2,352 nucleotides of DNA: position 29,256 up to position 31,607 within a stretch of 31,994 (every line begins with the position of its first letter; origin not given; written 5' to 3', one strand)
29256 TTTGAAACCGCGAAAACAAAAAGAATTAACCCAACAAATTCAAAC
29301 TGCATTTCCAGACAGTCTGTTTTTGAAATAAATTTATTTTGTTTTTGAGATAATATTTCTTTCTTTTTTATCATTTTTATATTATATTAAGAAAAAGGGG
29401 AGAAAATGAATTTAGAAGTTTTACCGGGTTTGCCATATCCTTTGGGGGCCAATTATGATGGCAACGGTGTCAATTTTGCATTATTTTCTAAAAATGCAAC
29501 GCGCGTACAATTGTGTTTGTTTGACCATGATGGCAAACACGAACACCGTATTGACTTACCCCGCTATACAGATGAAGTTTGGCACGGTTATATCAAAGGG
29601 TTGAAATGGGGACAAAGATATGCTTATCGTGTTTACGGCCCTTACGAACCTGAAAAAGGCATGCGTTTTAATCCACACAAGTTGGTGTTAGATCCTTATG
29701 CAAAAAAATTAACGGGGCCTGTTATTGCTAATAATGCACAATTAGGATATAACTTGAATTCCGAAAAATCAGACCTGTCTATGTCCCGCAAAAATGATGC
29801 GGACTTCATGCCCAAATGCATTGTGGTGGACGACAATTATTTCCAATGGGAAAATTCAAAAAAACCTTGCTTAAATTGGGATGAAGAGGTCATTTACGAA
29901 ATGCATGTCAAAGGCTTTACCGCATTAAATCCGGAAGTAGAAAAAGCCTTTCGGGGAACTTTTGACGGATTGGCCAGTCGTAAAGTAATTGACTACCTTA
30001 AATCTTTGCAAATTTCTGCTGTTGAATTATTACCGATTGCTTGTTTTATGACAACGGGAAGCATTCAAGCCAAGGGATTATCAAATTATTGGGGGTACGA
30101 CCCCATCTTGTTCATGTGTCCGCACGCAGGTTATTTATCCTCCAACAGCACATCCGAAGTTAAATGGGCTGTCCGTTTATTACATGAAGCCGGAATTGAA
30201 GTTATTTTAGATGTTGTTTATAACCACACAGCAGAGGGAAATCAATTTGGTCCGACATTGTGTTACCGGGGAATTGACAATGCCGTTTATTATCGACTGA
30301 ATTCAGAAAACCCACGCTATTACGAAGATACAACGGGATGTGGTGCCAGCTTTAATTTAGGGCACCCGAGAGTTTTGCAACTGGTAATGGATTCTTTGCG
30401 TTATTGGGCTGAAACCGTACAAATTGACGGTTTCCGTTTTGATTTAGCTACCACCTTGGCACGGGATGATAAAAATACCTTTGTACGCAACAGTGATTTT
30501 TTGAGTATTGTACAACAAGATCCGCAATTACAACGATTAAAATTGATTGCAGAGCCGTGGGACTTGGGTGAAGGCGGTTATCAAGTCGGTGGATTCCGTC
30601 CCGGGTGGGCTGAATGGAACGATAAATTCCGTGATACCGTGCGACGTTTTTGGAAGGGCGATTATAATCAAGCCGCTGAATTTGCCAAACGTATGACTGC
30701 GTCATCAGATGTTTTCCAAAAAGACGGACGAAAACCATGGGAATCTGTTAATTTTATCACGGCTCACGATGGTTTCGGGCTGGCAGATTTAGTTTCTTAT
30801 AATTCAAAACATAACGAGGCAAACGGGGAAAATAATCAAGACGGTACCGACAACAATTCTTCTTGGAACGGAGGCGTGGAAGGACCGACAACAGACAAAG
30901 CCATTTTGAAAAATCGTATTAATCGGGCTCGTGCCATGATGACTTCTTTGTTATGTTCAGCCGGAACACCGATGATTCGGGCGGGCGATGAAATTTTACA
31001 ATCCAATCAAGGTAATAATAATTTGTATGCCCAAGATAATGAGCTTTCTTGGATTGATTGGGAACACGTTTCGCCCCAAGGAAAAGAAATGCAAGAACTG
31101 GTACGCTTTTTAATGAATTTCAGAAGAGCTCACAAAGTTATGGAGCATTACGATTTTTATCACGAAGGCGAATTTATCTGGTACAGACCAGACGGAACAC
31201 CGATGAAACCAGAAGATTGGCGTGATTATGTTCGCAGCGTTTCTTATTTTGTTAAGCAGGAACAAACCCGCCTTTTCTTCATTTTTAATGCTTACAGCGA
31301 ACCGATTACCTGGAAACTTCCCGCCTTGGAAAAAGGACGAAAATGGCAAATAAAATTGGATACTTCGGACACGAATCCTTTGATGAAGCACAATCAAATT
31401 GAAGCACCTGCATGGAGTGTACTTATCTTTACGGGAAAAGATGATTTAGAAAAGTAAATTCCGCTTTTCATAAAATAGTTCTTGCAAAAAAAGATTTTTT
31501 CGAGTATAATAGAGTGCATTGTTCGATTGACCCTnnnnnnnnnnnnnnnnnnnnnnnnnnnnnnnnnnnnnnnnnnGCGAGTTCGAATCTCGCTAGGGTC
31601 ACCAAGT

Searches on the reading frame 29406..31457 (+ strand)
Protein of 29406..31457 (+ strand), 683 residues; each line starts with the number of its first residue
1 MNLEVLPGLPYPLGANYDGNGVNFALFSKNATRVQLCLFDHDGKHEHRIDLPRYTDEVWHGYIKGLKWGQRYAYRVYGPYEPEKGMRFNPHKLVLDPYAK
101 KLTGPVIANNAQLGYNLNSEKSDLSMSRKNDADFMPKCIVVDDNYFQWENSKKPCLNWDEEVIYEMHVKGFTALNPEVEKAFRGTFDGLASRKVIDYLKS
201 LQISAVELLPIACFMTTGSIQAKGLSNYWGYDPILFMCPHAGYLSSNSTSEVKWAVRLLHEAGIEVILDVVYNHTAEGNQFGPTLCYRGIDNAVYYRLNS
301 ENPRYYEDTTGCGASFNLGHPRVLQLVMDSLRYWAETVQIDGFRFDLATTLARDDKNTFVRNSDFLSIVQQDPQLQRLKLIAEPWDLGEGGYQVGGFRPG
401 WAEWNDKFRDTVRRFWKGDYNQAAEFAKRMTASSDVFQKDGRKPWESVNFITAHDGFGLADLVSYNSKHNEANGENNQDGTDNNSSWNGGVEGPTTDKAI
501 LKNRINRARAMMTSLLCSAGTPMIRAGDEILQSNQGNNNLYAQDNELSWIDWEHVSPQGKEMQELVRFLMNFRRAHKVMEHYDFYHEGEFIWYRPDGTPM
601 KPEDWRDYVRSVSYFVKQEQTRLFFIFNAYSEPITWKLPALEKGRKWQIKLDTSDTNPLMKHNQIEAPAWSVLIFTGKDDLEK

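Call 83: search_protein_families(library=pfam, proteins=[window:29406-31457:+], max_evalue=0.00001)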
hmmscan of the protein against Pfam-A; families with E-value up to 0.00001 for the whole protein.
window:29406-31457:+ (683 aa): 2 families
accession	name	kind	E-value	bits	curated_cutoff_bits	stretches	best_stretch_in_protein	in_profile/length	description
PF02922.24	CBM_48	-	1.2e-20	74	22.4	1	12-99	1-83/83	Carbohydrate-binding module 48 (Isoamylase N-terminal domain)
PF00128.31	Alpha-amylase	-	1.2e-11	45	22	0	183-279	15-97/446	Alpha amylase, catalytic domain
